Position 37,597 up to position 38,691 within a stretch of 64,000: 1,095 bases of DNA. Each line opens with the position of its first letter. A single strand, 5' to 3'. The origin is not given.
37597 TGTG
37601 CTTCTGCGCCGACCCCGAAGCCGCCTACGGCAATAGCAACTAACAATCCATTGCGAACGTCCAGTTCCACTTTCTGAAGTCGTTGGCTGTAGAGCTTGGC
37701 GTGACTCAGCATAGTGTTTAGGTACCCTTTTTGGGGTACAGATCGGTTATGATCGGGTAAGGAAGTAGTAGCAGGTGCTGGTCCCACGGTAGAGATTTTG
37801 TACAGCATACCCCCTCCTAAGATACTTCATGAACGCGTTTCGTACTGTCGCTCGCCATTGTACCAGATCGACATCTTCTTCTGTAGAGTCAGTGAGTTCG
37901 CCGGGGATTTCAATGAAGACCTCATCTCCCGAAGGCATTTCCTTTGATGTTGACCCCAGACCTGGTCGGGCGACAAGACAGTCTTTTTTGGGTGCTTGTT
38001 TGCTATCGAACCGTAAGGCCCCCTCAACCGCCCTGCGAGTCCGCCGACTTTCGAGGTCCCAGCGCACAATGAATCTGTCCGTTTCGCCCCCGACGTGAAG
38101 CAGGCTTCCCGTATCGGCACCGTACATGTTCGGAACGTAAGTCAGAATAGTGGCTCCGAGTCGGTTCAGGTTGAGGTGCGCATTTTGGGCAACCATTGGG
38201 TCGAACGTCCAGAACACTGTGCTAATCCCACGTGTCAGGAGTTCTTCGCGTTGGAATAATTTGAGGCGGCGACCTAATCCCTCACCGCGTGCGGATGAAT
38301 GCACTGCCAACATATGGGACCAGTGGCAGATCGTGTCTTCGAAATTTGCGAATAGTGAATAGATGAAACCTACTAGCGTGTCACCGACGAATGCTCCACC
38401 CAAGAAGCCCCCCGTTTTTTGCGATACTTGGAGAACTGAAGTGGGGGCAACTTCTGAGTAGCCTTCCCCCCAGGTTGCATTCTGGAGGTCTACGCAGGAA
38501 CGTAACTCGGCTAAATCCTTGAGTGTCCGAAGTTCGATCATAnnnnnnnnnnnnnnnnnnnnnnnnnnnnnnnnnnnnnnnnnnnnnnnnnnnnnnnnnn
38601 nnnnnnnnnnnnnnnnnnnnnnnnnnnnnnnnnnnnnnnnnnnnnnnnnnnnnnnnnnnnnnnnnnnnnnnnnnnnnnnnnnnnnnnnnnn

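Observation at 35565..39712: Enolase-superfamily (NSAR/OSBS-like)–GNAT–S9 peptidase–SDR operon: candidate N-acyl-amino-acid racemisation/deacylation pathway with a non-canonical hydrolase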

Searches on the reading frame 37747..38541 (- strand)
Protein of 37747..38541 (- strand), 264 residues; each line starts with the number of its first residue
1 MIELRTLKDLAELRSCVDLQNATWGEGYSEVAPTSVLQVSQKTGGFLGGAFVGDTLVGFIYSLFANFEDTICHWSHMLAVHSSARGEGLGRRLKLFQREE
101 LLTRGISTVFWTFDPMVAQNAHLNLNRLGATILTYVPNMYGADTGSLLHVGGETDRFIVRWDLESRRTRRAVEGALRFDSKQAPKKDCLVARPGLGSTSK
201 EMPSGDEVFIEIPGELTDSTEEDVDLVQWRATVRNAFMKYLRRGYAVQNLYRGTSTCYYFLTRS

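Call 4: search_protein_families(library=pfam, proteins=[window:37747-38541:-])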
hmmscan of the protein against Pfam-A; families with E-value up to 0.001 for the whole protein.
window:37747-38541:- (264 aa): 2 families
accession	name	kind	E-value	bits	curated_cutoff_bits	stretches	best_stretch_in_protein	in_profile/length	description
PF00583.31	Acetyltransf_1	-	1.1e-06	29.3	20.7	1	16-112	4-99/116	Acetyltransferase (GNAT) family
PF13508.13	Acetyltransf_7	-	0.00029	21.6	27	1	53-94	11-50/84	Acetyltransferase (GNAT) domain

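Call 5: search_protein_families(library=ncbifam, proteins=[window:37747-38541:-])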
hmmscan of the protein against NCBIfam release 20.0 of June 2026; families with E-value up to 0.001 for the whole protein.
window:37747-38541:- (264 aa): 1 family
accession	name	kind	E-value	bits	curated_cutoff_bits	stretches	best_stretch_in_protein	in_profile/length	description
NF000165.3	AAC_6p_Entco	exception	3.7e-06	26.9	300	1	16-117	17-115/178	aminoglycoside N-acetyltransferase AAC(6')-Ii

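Call 7: search_solved_structures(query=window:37747-38541:-, max_evalue=1, show_alignments=2)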
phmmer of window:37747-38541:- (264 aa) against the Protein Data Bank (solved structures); distinct sequences matched with E-value up to 1: 7.
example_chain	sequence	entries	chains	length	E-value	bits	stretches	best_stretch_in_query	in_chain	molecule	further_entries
7bxz_A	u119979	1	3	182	0.0048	19.8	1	17-115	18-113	Aminoglycoside 6'-N-acetyltransferase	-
1n71_A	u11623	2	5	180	0.0049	19.7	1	17-114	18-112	aac(6')-Ii | Aminoglycoside 6'-acetyltransferase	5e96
1b87_A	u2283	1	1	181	0.005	19.7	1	17-114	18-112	PROTEIN (AMINOGLYCOSIDE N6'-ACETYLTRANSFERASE TYPE 1)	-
2a4n_A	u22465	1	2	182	0.005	19.7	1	17-114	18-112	aac(6')-Ii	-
5iww_D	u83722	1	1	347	0.07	16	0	88-137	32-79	PLS9-PPR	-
1wwz_A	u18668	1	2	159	0.11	15.3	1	44-96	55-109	hypothetical protein PH1933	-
1z4e_A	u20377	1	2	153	0.91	12.3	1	49-115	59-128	transcriptional regulator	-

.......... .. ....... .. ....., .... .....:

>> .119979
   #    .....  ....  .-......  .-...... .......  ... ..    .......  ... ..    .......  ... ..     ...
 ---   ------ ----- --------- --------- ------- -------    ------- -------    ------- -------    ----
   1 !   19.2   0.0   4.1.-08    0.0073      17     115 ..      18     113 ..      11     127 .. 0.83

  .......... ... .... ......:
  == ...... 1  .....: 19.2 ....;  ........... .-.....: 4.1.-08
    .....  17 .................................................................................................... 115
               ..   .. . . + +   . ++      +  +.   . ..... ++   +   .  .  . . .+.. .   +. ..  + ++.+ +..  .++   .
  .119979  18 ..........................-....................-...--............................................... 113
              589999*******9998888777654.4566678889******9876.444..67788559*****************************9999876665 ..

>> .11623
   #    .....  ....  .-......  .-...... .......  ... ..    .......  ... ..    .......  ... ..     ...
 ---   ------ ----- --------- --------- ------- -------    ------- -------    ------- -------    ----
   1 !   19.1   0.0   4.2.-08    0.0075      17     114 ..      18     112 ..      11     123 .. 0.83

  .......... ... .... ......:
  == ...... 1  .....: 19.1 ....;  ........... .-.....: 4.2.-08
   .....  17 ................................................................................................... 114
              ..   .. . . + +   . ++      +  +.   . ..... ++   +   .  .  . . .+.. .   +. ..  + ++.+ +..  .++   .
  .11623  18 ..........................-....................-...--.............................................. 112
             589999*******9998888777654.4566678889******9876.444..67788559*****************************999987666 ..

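Call 8: find_homologous_proteins(query=window:37747-38541:-)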
Query window:37747-38541:- (264 aa): 7509 proteins with E <= 0.001 among 8000 candidates; the best 120 are listed.
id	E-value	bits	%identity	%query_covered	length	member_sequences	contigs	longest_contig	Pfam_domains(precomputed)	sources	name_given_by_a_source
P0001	2.5e-166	570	95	100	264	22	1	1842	PF00583.32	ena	-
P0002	4.0e-156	536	90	100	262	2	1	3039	PF00583.32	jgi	-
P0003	3.7e-129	448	74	100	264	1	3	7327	-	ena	-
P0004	2.1e-108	380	65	100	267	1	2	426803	PF13508.14,PF00583.32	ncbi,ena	-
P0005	1.2e-102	361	62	100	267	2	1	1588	PF13508.14,PF00583.32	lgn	-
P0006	1.3e-101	358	60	100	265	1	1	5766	PF13508.14,PF00583.32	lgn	-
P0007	2.1e-100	354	60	100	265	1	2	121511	PF13508.14,PF00583.32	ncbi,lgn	-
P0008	2.4e-99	350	62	100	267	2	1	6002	PF00583.32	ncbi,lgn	-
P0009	9.0e-97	342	59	100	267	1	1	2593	PF00583.32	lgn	-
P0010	1.7e-96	341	59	100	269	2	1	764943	PF13508.14,PF00583.32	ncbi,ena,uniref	ncbi:GNAT family N-acetyltransferase [Candidatus Palauibacter sp.]|uniref:GNAT family N-acetyltransf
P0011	3.2e-96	340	59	100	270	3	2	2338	-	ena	-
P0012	4.0e-95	336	58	100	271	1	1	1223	-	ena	-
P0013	1.9e-94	334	58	100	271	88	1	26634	PF00583.32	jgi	-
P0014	1.9e-94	334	59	100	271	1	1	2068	-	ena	-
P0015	3.0e-94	334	58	100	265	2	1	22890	PF13508.14,PF00583.32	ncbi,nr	ncbi:MAG: GNAT family N-acetyltransferase [Gemmatimonadetes bacterium]|nr:GNAT family N-acetyltransf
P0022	3.6e-91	323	57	100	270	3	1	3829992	PF13508.14,PF00583.32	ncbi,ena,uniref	ncbi:GNAT family N-acetyltransferase [Candidatus Palauibacter sp.]|uniref:GNAT family N-acetyltransf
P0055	6.6e-77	277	53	98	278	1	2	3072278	PF00583.32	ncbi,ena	-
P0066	8.8e-69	250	46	100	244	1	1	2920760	-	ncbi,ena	-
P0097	4.1e-63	231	46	99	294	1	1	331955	-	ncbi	-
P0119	4.6e-62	228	47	98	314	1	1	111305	-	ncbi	-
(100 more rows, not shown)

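Call 13: find_encoding_contigs(protein=P0004, flank=10000, max_places=2)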
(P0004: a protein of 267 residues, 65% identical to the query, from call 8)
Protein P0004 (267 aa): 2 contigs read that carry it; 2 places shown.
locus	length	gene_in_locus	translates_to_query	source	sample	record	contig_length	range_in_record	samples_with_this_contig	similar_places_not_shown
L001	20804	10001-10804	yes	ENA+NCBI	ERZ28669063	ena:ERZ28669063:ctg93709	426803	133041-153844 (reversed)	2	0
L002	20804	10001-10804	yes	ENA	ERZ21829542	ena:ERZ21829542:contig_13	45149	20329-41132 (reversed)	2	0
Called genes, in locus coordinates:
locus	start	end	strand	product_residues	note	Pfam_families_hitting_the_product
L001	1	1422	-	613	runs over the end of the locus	PF02574:S-methyl_trans, PF02219:MTHFR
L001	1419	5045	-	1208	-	PF02574:S-methyl_trans, PF00809:Pterin_bind, PF02607:B12-binding_2, PF02310:B12-binding, PF02965:Met_synt_B12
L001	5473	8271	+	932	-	PF06452:CBM9_1, PF19313:DUF5916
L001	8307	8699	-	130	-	PF13620:CarboxypepD_reg (weak)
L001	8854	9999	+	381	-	PF02746:MR_MLE_N, PF26685:DUF8230_C, PF13378:MR_MLE_C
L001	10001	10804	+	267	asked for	PF00583:Acetyltransf_1, PF13508:Acetyltransf_7 (weak)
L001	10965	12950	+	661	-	PF07676:PD40 (faint), PF10647:Gmad1 (faint), PF26549:Tricorn_N (faint), PF26550:Tricorn_2nd, PF00930:DPPIV_N, PF20434:BD-FAE, PF00326:Peptidase_S9, PF01738:DLH, +1 more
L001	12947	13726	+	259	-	PF00106:adh_short, PF08659:KR, PF01370:Epimerase (faint), PF13561:adh_short_C2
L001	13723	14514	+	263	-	PF00903:Glyoxalase (faint)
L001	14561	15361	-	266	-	PF13487:HD_5, PF01966:HD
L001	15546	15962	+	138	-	-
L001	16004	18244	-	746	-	PF13646:HEAT_2 (weak)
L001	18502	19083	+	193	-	PF03551:PadR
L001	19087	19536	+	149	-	-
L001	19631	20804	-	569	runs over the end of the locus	PF01235:Na_Ala_symp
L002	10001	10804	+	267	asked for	PF00583:Acetyltransf_1, PF13508:Acetyltransf_7 (weak)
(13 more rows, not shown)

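Call 14: find_encoding_contigs(protein=P0022, flank=10000, max_places=2)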
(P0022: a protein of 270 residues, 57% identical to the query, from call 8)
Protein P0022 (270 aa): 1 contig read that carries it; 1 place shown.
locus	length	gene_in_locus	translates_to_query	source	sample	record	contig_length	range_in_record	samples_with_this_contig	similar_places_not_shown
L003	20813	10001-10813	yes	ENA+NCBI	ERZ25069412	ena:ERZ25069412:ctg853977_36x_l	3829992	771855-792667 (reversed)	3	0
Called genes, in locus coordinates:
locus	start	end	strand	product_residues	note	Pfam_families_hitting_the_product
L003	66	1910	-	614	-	PF02574:S-methyl_trans, PF02219:MTHFR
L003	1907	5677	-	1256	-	PF02574:S-methyl_trans, PF00809:Pterin_bind, PF02607:B12-binding_2, PF02310:B12-binding, PF02965:Met_synt_B12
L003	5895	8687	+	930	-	PF06452:CBM9_1 (weak), PF19313:DUF5916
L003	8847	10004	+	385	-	PF02746:MR_MLE_N, PF26685:DUF8230_C, PF13378:MR_MLE_C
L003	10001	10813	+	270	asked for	PF00583:Acetyltransf_1 (weak), PF13508:Acetyltransf_7 (faint)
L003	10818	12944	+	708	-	PF07676:PD40 (faint), PF26549:Tricorn_N (faint), PF26550:Tricorn_2nd, PF00930:DPPIV_N, PF02129:Peptidase_S15 (faint), PF20434:BD-FAE (weak), PF01738:DLH, PF00326:Peptidase_S9, +1 more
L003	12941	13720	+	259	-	PF00106:adh_short, PF08659:KR, PF23441:SDR (weak), PF01370:Epimerase, PF13561:adh_short_C2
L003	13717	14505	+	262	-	PF00903:Glyoxalase (weak), PF18029:Glyoxalase_6 (faint)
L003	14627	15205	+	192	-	PF03551:PadR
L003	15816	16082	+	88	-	-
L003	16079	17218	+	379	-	-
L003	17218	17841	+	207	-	-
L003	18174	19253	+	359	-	-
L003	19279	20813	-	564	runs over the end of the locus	PF01235:Na_Ala_symp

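Call 15: find_encoding_contigs(protein=P0055, flank=8000, max_places=1)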
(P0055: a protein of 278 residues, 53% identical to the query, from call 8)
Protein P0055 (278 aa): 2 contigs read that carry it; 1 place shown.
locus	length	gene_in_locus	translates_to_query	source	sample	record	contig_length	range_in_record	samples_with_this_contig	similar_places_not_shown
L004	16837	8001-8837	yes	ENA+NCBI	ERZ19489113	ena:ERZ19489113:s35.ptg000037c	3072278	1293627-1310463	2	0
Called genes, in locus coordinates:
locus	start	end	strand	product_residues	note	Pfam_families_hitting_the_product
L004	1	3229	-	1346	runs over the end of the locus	PF02574:S-methyl_trans, PF00809:Pterin_bind, PF02607:B12-binding_2, PF02310:B12-binding, PF02965:Met_synt_B12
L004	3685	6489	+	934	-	PF06452:CBM9_1 (weak), PF19313:DUF5916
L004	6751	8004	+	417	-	PF02746:MR_MLE_N, PF13378:MR_MLE_C, PF26685:DUF8230_C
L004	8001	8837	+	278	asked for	PF00583:Acetyltransf_1 (weak)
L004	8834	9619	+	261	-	PF00106:adh_short, PF08659:KR, PF13561:adh_short_C2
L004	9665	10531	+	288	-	PF00903:Glyoxalase (faint), PF13468:Glyoxalase_3 (faint), PF18029:Glyoxalase_6 (faint)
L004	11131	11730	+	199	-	PF03551:PadR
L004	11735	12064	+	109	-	-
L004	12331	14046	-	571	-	PF01235:Na_Ala_symp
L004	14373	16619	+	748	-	PF11897:DUF3417, PF00343:Phosphorylase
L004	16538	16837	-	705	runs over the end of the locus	PF02922:CBM_48, PF00128:Alpha-amylase, PF02806:Alpha-amylase_C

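Call 16: find_encoding_contigs(protein=P0066, flank=8000, max_places=1)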
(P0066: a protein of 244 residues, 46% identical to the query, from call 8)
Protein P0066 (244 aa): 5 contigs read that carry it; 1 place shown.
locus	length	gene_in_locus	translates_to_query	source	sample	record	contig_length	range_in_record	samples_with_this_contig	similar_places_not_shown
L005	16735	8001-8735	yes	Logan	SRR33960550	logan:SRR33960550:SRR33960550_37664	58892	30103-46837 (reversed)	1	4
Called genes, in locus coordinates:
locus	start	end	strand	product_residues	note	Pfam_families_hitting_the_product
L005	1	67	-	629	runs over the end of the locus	PF02574:S-methyl_trans, PF02219:MTHFR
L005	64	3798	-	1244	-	PF02574:S-methyl_trans, PF00809:Pterin_bind, PF02607:B12-binding_2, PF02310:B12-binding, PF02965:Met_synt_B12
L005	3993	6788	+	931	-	PF19313:DUF5916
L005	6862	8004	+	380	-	PF02746:MR_MLE_N (weak), PF26685:DUF8230_C, PF13378:MR_MLE_C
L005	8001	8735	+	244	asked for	-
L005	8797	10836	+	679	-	PF07676:PD40 (faint), PF26549:Tricorn_N (faint), PF00930:DPPIV_N, PF02129:Peptidase_S15 (faint), PF00561:Abhydrolase_1 (weak), PF20434:BD-FAE, PF01738:DLH, PF00326:Peptidase_S9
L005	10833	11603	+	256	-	PF00106:adh_short, PF01370:Epimerase (weak), PF08659:KR, PF13561:adh_short_C2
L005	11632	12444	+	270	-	PF00903:Glyoxalase (faint), PF18029:Glyoxalase_6 (faint)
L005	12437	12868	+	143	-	-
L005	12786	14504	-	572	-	PF01235:Na_Ala_symp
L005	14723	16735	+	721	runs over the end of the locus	PF11897:DUF3417, PF00343:Phosphorylase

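Call 17: find_encoding_contigs(protein=P0097, flank=8000, max_places=1)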
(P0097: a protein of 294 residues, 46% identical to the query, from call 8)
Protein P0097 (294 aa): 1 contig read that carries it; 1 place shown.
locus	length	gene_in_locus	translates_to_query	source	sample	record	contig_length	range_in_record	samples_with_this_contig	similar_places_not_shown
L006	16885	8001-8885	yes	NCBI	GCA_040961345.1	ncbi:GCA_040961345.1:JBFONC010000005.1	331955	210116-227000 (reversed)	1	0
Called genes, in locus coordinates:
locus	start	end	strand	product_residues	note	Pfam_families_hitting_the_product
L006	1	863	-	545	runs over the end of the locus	PF01979:Amidohydro_1 (faint), PF07969:Amidohydro_3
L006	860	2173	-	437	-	PF07980:SusD_RagB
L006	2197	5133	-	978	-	PF13620:CarboxypepD_reg, PF13715:CarbopepD_reg_2, PF07715:Plug, PF00593:TonB_dep_Rec_b-barrel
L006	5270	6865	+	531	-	PF00144:Beta-lactamase, PF11954:DUF3471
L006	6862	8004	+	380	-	PF01551:Peptidase_M23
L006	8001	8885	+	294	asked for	-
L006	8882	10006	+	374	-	PF02746:MR_MLE_N, PF13378:MR_MLE_C, PF26685:DUF8230_C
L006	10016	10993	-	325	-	PF00144:Beta-lactamase (faint), PF13354:Beta-lactamase2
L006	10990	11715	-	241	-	PF00392:GntR, PF13412:HTH_24 (weak), PF07729:FCD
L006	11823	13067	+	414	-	PF01546:Peptidase_M20, PF07687:M20_dimer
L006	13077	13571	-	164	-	PF00694:Aconitase_C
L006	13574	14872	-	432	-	PF00330:Aconitase, PF28406:AcnX_3rd (faint), PF00330:Aconitase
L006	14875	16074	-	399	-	PF02515:CoA_transf_3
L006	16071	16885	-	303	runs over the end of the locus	PF00682:HMGL-like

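Call 18: find_encoding_contigs(protein=P0119, flank=8000, max_places=1)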
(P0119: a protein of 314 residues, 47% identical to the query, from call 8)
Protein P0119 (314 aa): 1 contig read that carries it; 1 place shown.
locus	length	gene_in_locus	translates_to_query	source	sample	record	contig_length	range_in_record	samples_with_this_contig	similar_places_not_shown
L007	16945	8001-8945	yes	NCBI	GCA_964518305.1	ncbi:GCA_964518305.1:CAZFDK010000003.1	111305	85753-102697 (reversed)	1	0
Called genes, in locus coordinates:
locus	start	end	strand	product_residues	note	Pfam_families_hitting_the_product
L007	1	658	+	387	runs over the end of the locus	PF13477:Glyco_trans_4_2, PF13439:Glyco_transf_4 (weak), PF13579:Glyco_trans_4_4, PF20706:GT4-conflict (weak), PF00534:Glycos_transf_1, PF13692:Glyco_trans_1_4, PF13524:Glyco_trans_1_2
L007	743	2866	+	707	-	PF00324:AA_permease, PF13520:AA_permease_2, PF00359:PTS_EIIA_2 (weak), PF02080:TrkA_C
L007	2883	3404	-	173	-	PF22769:DCD, PF00692:dUTPase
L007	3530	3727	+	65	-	-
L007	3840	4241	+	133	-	-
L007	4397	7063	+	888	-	-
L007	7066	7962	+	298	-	PF00582:Usp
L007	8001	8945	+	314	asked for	-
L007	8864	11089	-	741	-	PF13174:TPR_6 (faint), PF01464:SLT, PF27553:SLT_superhelical (weak)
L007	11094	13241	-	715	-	PF07676:PD40 (faint), PF00930:DPPIV_N (faint), PF26550:Tricorn_2nd (faint), PF26549:Tricorn_N, PF20434:BD-FAE (weak), PF00326:Peptidase_S9, PF01738:DLH (weak)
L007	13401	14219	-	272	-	PF00696:AA_kinase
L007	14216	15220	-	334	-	PF22700:MVD-like_N, PF00288:GHMP_kinases_N, PF18376:MDD_C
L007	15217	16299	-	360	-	PF00288:GHMP_kinases_N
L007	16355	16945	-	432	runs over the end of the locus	PF00368:HMG-CoA_red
